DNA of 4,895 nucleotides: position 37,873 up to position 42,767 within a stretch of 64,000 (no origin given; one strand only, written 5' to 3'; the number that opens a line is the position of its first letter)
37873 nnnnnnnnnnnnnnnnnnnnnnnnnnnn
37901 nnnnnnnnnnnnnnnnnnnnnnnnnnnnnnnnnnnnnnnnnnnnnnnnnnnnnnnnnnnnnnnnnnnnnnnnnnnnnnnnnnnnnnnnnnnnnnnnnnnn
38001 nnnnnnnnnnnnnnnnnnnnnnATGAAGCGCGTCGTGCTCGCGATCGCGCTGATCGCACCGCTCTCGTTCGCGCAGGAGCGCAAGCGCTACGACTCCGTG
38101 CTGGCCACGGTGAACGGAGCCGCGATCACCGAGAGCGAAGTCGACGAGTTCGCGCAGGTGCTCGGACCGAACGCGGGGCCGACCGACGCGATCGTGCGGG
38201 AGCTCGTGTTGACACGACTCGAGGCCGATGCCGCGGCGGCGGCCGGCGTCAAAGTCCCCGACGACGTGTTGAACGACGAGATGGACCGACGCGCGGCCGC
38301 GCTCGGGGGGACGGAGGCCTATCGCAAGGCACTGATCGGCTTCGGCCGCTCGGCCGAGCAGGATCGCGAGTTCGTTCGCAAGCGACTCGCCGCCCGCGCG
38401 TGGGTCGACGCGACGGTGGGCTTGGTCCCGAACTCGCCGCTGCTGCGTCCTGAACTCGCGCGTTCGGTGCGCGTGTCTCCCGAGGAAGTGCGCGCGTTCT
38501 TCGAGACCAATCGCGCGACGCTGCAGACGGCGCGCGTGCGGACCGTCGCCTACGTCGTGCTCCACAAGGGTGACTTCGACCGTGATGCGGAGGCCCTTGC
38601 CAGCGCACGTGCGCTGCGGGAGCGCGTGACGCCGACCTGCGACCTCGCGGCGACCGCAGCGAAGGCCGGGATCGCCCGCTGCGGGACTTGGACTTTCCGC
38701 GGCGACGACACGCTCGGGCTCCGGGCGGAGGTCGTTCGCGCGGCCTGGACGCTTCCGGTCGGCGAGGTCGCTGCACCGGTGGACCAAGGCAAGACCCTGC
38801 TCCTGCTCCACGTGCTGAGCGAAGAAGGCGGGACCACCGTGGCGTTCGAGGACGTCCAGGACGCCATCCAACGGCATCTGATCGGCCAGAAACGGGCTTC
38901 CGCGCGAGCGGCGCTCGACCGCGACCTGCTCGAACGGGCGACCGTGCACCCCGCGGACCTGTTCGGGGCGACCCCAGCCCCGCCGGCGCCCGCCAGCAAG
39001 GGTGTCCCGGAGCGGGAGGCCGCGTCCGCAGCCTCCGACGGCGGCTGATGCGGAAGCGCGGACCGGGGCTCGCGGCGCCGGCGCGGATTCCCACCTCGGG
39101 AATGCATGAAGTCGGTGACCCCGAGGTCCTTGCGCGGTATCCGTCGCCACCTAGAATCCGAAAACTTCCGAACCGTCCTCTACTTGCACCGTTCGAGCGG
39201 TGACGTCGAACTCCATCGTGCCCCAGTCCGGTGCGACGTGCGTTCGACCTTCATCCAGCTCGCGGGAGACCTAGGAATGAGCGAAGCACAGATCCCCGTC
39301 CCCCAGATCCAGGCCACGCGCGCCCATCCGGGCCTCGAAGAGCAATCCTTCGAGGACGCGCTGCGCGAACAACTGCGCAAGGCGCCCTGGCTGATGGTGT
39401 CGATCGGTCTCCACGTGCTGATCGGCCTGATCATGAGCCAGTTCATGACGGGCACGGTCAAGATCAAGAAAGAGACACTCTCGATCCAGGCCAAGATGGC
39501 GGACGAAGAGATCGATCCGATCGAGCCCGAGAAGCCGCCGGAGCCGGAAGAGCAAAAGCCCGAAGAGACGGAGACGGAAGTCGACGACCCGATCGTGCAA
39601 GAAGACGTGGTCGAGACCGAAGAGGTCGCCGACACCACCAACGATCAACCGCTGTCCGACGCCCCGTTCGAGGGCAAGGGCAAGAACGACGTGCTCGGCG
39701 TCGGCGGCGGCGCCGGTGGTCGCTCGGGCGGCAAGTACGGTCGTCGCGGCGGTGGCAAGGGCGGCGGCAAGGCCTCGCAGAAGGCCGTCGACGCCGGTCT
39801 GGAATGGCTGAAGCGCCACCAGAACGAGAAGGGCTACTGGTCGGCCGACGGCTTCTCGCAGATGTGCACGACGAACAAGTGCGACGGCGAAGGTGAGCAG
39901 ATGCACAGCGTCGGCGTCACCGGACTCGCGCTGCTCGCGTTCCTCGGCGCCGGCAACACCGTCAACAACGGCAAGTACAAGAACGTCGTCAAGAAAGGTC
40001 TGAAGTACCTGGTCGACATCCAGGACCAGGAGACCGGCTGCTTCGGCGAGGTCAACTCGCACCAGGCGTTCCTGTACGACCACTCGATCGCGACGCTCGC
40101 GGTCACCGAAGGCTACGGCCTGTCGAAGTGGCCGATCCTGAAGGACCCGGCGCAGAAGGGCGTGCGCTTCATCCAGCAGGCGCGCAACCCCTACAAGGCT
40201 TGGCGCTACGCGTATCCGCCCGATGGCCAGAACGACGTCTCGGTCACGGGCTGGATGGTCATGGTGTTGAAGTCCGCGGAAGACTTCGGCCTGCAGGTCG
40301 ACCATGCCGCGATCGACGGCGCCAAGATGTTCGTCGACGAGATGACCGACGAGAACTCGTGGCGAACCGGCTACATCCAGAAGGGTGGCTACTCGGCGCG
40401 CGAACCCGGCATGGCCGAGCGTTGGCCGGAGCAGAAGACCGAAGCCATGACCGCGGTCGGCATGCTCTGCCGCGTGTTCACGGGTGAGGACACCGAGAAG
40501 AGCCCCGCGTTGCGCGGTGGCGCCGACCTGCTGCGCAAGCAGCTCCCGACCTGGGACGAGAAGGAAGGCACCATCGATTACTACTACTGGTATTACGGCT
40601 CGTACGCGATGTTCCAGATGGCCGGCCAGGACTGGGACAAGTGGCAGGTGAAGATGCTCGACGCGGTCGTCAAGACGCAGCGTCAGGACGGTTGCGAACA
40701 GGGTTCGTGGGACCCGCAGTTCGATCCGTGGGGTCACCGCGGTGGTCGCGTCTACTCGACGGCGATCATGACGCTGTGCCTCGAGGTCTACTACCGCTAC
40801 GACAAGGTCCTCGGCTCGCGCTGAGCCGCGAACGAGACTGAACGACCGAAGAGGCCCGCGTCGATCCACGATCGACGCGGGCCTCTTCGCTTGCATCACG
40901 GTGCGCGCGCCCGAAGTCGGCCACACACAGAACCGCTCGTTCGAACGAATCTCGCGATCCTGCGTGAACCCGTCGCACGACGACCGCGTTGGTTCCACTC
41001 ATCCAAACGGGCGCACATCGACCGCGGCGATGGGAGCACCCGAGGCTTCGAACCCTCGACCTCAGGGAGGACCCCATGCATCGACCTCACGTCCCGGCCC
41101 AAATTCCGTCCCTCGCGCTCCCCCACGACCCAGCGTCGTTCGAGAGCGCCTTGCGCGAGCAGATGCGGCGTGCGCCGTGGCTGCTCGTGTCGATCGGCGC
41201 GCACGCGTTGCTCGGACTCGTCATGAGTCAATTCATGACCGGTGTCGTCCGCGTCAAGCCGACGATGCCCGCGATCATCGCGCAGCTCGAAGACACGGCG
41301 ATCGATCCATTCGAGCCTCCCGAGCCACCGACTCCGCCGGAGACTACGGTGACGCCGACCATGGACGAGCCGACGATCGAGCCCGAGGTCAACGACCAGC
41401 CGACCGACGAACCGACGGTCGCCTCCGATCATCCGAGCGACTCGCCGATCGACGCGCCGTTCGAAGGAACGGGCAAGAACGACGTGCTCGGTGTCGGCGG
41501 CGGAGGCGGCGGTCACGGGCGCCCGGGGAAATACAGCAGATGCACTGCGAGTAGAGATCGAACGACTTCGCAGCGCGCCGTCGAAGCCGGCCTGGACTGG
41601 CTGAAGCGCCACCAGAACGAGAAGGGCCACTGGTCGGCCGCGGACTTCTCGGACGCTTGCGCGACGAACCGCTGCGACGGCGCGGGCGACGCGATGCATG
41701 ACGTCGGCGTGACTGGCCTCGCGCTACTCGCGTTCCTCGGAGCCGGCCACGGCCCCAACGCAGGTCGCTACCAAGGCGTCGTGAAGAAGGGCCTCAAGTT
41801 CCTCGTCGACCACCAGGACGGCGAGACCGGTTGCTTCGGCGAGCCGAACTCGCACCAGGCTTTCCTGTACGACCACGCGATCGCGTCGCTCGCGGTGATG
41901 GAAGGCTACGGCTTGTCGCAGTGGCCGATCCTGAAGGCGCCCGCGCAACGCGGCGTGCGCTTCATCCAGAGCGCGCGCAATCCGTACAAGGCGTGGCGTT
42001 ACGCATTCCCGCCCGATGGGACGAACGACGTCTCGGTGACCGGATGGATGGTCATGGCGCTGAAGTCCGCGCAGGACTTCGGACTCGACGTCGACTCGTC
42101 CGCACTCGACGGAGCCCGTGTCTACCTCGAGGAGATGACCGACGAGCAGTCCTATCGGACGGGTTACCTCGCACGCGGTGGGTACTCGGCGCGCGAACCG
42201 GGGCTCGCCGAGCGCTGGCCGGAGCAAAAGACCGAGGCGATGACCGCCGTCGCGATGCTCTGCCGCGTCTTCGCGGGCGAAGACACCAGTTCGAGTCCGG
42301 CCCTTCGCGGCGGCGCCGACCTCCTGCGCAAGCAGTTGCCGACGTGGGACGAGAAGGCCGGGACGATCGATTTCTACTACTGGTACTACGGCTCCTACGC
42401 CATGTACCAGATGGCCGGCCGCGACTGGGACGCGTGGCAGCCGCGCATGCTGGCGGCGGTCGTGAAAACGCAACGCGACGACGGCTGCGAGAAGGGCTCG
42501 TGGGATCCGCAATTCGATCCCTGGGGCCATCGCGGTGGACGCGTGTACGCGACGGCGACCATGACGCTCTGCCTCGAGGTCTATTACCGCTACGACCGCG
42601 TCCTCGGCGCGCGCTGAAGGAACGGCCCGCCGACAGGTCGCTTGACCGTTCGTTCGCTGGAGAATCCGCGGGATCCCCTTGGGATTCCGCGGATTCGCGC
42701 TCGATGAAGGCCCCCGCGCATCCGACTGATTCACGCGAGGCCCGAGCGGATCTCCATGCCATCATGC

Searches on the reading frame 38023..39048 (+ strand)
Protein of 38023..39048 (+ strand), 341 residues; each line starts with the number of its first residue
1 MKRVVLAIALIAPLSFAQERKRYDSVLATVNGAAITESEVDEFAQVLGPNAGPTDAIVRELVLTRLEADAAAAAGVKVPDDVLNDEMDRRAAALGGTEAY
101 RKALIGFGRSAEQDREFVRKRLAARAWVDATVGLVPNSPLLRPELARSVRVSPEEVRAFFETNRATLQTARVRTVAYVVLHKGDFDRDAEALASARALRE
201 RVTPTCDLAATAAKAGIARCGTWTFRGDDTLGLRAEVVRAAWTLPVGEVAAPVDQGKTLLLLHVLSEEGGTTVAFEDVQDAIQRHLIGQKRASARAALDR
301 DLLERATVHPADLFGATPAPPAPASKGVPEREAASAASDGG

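Call 52: search_protein_families(library=pfam, proteins=[window:38023-39048:+], max_evalue=0.00001)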
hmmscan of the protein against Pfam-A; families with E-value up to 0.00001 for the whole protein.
window:38023-39048:+ (341 aa): 1 family
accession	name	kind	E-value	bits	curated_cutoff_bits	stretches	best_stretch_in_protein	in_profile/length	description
PF13145.12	Rotamase_2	-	4.3e-08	34.4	27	1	151-280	1-121/121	PPIC-type PPIASE domain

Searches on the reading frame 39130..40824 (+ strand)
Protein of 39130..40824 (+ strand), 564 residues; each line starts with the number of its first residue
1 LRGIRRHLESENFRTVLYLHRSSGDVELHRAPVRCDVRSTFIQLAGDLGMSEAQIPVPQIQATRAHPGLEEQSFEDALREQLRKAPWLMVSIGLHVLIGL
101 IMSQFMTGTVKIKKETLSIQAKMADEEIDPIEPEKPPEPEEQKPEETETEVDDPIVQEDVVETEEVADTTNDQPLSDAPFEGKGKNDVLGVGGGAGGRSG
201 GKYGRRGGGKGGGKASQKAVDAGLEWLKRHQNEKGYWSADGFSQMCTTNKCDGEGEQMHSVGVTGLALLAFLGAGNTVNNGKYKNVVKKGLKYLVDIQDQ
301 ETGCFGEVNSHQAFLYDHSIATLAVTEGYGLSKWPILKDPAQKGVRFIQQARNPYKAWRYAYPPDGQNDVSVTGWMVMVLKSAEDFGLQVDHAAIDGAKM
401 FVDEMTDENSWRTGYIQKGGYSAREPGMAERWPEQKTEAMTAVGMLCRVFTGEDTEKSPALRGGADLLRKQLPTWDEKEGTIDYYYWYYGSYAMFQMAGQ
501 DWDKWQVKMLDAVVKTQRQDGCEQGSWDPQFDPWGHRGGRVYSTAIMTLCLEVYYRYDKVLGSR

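Call 52: search_protein_families(library=pfam, proteins=[window:39130-40824:+], max_evalue=0.00001)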
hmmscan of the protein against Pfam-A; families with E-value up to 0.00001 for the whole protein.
window:39130-40824:+ (564 aa): 1 family
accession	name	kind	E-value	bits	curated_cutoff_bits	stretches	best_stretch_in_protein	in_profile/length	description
PF13243.12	SQHop_cyclase_C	-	3.9e-06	26.6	26.1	0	216-304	205-283/319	Squalene-hopene cyclase C-terminal domain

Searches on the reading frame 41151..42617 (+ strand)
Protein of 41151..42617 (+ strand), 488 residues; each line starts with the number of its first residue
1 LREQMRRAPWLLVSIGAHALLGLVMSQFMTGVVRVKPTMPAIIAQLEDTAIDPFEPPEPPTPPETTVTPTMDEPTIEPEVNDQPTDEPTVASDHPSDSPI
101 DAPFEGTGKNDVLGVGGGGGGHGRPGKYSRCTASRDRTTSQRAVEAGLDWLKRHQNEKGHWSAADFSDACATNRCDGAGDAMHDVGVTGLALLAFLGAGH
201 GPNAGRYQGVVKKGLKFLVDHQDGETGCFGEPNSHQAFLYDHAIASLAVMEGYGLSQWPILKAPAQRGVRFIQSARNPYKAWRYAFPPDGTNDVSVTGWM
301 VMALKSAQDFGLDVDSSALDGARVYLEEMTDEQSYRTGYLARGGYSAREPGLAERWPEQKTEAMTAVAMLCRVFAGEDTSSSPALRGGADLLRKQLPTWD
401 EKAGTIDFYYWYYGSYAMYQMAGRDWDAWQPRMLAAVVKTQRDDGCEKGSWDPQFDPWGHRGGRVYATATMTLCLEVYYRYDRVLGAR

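Call 52: search_protein_families(library=pfam, proteins=[window:41151-42617:+], max_evalue=0.00001)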
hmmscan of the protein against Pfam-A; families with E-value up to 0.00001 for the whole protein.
window:41151-42617:+ (488 aa): 1 family
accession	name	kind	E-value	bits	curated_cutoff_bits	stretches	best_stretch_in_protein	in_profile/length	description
PF13243.12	SQHop_cyclase_C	-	1.2e-09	38.1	26.1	0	137-229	202-284/319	Squalene-hopene cyclase C-terminal domain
